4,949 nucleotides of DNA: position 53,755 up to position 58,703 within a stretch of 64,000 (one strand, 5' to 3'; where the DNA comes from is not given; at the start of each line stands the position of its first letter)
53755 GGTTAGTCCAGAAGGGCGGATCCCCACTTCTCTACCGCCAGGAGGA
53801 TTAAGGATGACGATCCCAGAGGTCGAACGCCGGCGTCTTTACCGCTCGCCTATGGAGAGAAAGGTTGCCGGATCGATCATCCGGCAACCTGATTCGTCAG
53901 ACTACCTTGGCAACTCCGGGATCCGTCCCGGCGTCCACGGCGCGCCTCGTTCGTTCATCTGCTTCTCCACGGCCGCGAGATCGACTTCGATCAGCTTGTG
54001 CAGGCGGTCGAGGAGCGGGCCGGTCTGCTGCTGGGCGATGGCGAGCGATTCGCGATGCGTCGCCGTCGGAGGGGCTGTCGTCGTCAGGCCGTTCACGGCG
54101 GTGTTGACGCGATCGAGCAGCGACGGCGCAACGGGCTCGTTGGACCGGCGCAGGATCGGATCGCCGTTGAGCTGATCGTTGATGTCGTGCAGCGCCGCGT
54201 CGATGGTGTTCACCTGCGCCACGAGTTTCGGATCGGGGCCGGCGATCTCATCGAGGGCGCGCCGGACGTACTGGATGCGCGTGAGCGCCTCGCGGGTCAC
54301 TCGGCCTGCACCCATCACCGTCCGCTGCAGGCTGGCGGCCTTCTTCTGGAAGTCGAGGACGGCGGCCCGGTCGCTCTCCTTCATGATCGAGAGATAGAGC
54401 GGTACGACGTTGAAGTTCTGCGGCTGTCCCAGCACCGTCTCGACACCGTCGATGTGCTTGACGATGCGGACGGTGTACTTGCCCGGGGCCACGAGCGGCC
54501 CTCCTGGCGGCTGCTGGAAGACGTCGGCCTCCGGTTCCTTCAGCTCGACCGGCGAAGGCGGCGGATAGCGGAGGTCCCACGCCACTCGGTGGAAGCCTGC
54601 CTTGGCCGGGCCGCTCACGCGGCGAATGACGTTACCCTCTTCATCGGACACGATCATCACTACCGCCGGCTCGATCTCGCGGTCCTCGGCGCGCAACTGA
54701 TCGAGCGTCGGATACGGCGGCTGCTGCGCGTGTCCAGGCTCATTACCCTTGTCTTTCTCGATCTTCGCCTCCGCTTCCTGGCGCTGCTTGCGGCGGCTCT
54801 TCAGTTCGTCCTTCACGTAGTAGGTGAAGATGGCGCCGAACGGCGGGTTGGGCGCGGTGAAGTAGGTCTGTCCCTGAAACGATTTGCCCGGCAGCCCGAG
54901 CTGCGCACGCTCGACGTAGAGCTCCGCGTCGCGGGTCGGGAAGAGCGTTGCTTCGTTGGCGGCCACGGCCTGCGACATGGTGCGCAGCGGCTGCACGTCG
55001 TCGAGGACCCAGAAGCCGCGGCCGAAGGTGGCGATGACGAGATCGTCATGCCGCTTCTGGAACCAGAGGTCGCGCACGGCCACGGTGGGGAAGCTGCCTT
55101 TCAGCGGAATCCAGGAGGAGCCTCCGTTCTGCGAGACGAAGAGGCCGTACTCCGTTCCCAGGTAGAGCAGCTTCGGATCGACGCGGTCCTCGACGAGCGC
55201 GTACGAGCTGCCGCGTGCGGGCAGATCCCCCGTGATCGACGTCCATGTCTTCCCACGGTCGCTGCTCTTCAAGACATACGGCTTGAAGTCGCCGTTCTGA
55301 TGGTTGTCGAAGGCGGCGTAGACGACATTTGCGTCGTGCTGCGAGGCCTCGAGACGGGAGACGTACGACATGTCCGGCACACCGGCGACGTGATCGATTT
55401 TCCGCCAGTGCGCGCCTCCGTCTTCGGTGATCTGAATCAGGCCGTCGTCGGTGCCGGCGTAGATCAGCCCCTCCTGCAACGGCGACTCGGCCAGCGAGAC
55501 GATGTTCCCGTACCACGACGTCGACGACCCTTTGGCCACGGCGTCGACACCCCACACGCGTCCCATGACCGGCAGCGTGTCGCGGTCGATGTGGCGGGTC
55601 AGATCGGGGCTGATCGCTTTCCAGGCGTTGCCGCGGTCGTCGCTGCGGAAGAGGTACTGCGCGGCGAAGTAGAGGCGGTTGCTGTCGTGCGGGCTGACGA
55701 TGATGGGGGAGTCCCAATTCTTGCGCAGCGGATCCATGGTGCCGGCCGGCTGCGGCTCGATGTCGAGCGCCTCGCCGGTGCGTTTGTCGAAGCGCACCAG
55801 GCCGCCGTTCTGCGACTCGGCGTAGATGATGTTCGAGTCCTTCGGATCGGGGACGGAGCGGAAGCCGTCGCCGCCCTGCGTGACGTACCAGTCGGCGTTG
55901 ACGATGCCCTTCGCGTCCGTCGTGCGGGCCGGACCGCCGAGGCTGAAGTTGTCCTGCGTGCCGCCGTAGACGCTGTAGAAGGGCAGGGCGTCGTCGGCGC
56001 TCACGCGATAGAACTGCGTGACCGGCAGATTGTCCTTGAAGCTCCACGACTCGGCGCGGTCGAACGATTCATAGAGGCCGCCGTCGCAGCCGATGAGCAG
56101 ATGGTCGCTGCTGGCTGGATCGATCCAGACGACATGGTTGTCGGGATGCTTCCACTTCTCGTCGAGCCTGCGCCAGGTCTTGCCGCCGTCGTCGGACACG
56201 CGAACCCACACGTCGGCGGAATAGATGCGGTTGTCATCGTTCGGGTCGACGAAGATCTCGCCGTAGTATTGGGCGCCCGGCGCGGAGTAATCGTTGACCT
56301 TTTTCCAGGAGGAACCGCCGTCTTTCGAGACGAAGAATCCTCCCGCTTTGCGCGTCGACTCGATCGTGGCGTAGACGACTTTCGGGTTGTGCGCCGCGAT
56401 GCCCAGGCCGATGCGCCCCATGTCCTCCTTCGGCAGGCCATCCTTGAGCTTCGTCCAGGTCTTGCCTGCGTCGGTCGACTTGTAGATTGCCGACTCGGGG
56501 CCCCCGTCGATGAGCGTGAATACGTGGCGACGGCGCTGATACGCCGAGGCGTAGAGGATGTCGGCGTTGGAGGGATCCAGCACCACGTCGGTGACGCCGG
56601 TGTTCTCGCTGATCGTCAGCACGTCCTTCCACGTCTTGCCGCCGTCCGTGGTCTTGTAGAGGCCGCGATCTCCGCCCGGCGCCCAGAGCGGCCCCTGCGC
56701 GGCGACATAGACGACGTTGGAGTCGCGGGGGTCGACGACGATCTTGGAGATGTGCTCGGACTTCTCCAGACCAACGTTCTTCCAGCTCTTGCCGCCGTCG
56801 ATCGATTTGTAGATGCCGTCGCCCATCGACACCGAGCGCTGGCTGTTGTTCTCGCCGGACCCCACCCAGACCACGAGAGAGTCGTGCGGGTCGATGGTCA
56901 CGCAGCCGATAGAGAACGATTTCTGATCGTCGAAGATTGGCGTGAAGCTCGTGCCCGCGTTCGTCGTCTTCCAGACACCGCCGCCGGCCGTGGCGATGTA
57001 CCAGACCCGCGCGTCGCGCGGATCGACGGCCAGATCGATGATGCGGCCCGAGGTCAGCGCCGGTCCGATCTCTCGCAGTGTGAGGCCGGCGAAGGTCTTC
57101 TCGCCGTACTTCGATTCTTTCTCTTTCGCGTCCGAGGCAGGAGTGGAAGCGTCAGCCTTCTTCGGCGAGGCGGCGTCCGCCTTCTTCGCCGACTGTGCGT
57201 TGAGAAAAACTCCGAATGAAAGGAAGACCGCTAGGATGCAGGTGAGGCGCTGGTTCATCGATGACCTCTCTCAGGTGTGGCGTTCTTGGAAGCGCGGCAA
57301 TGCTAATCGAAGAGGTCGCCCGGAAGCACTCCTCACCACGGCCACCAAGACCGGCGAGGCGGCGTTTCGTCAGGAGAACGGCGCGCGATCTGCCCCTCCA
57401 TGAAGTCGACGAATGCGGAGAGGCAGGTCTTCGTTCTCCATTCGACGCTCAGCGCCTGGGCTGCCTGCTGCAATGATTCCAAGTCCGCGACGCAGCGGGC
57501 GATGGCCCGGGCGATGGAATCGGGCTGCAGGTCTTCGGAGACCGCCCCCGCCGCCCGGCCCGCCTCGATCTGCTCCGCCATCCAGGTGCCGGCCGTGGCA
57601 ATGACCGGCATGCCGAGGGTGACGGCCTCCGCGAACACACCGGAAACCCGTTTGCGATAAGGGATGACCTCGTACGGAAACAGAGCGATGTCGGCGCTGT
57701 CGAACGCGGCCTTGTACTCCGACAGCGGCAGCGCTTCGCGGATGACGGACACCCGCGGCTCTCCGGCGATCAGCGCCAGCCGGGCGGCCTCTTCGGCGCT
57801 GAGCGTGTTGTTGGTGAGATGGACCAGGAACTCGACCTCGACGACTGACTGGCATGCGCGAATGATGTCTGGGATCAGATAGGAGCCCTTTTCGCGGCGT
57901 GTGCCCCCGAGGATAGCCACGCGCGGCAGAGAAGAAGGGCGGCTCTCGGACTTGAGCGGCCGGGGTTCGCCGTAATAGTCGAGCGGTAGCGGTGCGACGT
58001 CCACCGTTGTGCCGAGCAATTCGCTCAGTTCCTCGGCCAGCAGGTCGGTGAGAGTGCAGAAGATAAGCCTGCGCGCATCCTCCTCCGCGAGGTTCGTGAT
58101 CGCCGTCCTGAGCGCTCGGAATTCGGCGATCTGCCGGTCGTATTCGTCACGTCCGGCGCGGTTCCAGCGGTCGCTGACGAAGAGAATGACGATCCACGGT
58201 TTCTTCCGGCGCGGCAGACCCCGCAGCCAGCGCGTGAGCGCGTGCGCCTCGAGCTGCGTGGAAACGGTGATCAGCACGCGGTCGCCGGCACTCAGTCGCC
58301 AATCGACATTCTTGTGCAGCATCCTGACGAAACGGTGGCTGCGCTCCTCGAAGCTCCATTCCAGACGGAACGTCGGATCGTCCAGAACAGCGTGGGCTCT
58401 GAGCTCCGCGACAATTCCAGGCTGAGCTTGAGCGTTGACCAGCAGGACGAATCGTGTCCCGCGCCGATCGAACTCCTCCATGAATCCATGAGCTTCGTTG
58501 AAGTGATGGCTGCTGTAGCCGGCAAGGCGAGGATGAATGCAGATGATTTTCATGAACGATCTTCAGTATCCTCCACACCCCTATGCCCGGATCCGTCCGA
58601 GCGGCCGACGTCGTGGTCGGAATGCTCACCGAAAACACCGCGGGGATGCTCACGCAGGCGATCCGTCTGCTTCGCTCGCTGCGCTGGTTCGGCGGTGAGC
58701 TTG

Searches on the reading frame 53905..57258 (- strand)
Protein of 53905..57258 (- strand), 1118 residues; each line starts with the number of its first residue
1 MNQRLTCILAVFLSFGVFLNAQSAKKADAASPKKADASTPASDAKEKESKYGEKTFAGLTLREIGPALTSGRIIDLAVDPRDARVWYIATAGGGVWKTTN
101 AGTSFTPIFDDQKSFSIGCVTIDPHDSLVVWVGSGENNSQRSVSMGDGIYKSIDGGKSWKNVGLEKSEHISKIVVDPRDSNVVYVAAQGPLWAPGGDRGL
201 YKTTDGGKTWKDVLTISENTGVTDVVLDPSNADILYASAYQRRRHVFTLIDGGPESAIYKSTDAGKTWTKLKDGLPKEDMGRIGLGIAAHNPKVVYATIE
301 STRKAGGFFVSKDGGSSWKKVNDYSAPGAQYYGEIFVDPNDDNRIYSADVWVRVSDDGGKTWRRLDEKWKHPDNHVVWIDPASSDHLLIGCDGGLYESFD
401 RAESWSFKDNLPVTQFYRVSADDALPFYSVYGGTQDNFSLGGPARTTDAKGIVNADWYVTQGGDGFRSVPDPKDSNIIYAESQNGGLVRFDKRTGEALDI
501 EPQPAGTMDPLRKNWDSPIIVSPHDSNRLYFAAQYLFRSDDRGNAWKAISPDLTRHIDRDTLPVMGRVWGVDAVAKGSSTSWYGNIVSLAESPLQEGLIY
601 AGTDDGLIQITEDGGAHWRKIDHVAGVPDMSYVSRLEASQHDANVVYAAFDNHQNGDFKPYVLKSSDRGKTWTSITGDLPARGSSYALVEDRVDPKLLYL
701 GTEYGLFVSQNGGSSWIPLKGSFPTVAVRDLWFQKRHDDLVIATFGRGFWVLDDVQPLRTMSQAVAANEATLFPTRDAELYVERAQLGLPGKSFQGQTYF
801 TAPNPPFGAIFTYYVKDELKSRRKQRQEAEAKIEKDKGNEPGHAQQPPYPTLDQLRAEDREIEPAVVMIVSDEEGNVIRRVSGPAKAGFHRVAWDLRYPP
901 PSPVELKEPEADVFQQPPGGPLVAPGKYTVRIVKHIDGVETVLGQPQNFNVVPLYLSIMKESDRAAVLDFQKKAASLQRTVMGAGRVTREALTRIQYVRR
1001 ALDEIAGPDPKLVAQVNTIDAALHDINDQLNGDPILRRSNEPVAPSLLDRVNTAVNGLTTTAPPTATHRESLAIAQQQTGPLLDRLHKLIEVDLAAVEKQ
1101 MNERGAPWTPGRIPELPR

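Call 13: search_protein_families(library=pfam, proteins=[window:53905-57258:-], max_evalue=0.001)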
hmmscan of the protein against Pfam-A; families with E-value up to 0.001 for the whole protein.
window:53905-57258:- (1118 aa): 6 families
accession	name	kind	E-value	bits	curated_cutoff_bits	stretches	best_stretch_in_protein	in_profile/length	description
PF15902.12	Sortilin-Vps10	-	1e-34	120.6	33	2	149-274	3-115/446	Sortilin, neurotensin receptor 3,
PF13088.12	BNR_2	-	1.1e-10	41.9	31.4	1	112-322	48-252/277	BNR repeat-like domain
PF02012.26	BNR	-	3e-10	38.9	27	0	354-363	2-11/12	BNR/Asp-box repeat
PF24316.1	Tli3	-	4.4e-08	34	27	0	347-369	81-103/129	T6SS Tli3 immunity protein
PF14870.12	PSII_BNR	-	1e-07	32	27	0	308-406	40-138/303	Photosynthesis system II assembly factor YCF48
PF15899.11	BNR_6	-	6.7e-06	26.1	27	0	664-675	3-14/14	BNR-Asp box repeat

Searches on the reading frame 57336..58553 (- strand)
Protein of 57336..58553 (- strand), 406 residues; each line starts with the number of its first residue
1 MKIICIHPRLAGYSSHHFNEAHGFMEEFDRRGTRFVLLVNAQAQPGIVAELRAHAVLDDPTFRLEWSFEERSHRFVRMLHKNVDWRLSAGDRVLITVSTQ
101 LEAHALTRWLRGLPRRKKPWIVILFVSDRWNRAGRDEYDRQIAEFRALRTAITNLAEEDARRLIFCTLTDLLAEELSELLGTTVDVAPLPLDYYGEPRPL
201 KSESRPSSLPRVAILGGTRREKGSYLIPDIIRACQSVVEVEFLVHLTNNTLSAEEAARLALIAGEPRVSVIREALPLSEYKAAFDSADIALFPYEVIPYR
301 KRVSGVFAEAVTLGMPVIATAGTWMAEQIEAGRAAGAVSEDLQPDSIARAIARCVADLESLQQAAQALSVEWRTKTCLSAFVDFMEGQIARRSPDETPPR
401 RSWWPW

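Call 13: search_protein_families(library=pfam, proteins=[window:57336-58553:-], max_evalue=0.001)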
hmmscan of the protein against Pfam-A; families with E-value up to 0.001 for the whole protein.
window:57336-58553:- (406 aa): 2 families
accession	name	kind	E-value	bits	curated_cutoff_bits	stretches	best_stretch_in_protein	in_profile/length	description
PF13692.12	Glyco_trans_1_4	-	2.4e-08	34.8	27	1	236-357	30-142/142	Glycosyl transferases group 1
PF00534.26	Glycos_transf_1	-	1.2e-05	25.3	26.4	1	279-365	85-166/172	Glycosyl transferases group 1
